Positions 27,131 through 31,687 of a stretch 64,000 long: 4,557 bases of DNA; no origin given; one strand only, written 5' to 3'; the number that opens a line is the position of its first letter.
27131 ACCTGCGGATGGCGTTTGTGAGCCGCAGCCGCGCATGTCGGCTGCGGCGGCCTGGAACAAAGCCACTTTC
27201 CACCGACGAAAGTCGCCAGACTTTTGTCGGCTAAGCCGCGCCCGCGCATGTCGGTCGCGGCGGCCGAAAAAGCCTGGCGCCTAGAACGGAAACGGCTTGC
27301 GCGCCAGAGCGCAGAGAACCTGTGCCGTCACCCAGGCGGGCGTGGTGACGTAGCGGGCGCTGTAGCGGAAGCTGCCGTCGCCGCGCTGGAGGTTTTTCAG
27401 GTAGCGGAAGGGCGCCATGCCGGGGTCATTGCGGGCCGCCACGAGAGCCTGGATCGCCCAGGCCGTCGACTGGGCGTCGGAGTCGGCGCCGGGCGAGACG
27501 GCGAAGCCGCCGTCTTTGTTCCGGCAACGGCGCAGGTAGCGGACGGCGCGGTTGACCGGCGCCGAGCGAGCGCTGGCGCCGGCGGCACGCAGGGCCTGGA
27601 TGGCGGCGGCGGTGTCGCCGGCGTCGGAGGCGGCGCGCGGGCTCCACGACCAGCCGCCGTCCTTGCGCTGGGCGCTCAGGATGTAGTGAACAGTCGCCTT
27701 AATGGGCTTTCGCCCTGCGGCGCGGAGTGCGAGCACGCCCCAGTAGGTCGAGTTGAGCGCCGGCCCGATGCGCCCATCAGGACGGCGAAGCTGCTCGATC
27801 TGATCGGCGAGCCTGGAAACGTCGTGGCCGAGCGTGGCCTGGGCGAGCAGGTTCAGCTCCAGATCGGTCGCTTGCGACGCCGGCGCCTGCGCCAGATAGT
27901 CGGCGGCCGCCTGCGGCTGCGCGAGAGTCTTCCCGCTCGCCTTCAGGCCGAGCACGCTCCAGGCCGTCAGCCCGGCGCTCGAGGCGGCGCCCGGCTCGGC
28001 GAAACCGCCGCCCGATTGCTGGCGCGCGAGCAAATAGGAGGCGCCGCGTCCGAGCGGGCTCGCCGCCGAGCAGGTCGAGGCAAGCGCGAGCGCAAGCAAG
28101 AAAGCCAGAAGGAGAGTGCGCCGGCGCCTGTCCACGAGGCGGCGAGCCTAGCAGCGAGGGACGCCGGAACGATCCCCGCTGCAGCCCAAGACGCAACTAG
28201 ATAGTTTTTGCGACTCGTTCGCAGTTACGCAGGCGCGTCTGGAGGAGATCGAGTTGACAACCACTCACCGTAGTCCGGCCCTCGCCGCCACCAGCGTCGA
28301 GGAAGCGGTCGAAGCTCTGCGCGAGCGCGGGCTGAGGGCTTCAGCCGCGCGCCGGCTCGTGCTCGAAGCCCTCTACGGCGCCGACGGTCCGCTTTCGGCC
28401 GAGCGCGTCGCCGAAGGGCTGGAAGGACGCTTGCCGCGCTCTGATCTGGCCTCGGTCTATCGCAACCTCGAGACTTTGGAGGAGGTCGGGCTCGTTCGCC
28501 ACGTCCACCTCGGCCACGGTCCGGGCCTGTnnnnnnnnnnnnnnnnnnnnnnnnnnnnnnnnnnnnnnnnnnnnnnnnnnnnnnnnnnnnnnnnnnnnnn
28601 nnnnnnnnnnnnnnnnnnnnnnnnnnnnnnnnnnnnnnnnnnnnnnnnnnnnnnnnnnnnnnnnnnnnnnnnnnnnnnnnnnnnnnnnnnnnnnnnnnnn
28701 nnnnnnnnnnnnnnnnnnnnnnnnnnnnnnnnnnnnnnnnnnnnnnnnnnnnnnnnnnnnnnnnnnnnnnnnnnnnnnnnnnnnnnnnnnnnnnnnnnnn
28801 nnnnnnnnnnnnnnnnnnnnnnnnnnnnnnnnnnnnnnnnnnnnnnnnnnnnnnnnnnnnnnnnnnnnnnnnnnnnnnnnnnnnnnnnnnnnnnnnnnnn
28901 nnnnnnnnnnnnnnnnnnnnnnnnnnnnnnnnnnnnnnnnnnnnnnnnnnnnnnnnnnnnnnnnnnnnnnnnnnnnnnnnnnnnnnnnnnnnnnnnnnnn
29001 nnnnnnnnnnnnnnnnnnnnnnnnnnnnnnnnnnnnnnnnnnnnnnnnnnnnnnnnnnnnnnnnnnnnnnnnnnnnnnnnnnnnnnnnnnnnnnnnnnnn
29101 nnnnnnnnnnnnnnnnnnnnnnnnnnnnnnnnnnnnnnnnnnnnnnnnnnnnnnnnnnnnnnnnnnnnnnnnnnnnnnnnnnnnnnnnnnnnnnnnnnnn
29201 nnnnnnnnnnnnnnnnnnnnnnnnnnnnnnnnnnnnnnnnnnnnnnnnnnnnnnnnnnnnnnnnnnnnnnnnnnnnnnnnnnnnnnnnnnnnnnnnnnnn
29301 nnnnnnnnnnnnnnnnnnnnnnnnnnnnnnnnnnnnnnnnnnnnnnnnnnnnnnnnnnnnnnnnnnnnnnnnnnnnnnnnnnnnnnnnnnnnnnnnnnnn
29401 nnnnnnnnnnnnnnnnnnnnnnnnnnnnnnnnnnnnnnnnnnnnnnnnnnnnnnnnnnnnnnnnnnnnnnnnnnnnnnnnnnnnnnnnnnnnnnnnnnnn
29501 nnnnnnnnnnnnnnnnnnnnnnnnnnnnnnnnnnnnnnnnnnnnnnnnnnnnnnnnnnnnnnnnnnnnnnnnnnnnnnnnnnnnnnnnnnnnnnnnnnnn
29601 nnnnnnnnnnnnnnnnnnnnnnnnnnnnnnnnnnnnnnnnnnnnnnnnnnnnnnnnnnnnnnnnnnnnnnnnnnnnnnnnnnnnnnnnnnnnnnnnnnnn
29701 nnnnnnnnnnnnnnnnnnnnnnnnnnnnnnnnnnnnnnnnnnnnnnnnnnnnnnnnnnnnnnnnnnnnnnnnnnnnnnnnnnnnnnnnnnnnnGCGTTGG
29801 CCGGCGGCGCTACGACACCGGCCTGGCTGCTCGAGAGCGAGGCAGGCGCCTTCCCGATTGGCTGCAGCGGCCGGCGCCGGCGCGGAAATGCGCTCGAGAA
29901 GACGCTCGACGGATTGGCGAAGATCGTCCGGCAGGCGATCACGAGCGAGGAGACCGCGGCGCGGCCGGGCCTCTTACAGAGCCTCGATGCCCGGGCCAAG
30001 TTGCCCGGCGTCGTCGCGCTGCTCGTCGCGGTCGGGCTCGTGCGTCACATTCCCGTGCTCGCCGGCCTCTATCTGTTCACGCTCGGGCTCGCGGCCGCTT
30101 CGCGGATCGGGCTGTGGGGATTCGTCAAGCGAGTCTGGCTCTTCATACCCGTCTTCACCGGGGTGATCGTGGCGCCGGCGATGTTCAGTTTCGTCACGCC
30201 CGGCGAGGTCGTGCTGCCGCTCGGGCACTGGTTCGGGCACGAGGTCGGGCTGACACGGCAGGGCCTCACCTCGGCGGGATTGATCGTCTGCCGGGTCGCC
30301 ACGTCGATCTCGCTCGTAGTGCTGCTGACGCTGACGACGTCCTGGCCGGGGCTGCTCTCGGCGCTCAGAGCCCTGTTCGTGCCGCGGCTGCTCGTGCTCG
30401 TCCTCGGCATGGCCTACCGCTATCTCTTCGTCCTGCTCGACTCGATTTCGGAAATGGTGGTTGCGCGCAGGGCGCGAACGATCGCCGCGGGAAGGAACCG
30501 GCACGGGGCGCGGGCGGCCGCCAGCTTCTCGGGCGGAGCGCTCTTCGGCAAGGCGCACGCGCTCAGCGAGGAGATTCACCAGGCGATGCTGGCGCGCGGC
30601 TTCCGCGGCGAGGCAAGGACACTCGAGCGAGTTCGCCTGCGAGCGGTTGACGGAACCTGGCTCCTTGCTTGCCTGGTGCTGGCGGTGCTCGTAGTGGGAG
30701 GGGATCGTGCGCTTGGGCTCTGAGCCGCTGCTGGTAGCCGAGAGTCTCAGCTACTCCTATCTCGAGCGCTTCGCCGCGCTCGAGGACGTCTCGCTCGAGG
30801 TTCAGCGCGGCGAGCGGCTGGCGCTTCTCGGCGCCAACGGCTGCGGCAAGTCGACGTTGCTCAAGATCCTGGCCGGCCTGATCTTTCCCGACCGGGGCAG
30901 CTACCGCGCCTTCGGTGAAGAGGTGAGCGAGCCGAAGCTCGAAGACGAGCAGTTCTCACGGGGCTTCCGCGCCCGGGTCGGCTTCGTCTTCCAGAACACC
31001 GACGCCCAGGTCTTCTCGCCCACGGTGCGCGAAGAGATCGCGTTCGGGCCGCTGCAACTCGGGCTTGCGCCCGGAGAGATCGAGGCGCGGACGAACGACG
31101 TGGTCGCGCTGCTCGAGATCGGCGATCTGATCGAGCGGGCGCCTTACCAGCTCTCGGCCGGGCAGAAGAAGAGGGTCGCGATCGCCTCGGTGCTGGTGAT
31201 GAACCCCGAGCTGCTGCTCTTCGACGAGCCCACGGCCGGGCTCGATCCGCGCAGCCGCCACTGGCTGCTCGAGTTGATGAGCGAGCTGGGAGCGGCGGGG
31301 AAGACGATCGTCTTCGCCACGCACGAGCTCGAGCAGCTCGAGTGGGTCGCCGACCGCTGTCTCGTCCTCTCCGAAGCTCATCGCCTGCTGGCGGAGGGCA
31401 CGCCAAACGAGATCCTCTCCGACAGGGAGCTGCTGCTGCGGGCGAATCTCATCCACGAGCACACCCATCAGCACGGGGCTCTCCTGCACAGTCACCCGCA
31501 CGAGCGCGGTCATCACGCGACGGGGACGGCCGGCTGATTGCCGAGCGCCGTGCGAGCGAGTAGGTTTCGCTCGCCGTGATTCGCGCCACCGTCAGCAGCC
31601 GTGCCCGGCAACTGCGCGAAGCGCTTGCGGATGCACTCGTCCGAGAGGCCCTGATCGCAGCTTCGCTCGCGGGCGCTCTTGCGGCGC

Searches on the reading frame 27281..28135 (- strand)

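Call 68: search_protein_families(library=pfam, proteins=[window:27281-28135:-], max_evalue=0.00001)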
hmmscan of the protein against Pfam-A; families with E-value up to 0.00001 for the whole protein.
window:27281-28135:- (284 aa): 3 families
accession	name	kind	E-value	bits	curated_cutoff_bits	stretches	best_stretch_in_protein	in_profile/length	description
PF00432.27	Prenyltrans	-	3.3e-18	66.6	26.5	1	129-234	81-190/304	Prenyltransferase alpha-alpha toroid domain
PF13243.12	SQHop_cyclase_C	-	4.2e-11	42.9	26.1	1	145-257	161-285/319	Squalene-hopene cyclase C-terminal domain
PF13249.12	SQHop_cyclase_N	-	6.9e-08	32.4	26.2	0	141-197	43-99/291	Squalene-hopene cyclase N-terminal domain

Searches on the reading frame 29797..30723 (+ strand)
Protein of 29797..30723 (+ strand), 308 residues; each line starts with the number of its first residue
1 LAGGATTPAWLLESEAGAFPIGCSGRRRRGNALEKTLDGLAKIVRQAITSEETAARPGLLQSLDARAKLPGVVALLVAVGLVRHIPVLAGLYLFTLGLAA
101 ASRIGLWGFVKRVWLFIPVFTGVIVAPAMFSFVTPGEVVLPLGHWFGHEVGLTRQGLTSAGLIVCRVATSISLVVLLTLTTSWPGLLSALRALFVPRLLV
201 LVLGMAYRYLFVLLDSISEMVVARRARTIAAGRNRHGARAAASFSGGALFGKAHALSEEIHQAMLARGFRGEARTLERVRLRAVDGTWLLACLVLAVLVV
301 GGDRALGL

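Call 68: search_protein_families(library=pfam, proteins=[window:29797-30723:+], max_evalue=0.00001)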
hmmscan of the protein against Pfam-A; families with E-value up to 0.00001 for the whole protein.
window:29797-30723:+ (308 aa): 1 family
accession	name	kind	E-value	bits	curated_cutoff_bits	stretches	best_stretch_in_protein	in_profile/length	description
PF02361.21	CbiQ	-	1.6e-30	106.8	25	1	60-273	5-212/216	Cobalt transport protein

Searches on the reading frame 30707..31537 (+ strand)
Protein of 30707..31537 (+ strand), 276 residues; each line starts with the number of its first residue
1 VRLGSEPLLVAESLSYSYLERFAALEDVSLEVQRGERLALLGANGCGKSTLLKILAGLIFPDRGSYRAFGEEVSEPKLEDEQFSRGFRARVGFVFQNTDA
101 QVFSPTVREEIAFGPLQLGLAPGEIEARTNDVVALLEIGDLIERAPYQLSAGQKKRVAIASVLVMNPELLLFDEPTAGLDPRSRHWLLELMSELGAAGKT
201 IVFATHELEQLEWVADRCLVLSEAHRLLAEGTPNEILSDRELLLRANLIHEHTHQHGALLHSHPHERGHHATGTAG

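Call 68: search_protein_families(library=pfam, proteins=[window:30707-31537:+], max_evalue=0.00001)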
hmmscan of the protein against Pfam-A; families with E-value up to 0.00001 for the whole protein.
window:30707-31537:+ (276 aa): 3 families
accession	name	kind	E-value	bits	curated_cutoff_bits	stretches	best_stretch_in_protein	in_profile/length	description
PF00005.33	ABC_tran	-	1.3e-32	113.7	25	1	25-177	1-137/137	ABC transporter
PF13304.12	AAA_21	-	5e-18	66.6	27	1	132-208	221-300/304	AAA domain, putative AbiEii toxin, Type IV TA system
PF02463.25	SMC_N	-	1.6e-06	28.1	40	1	37-211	26-202/220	RecF/RecN/SMC N terminal domain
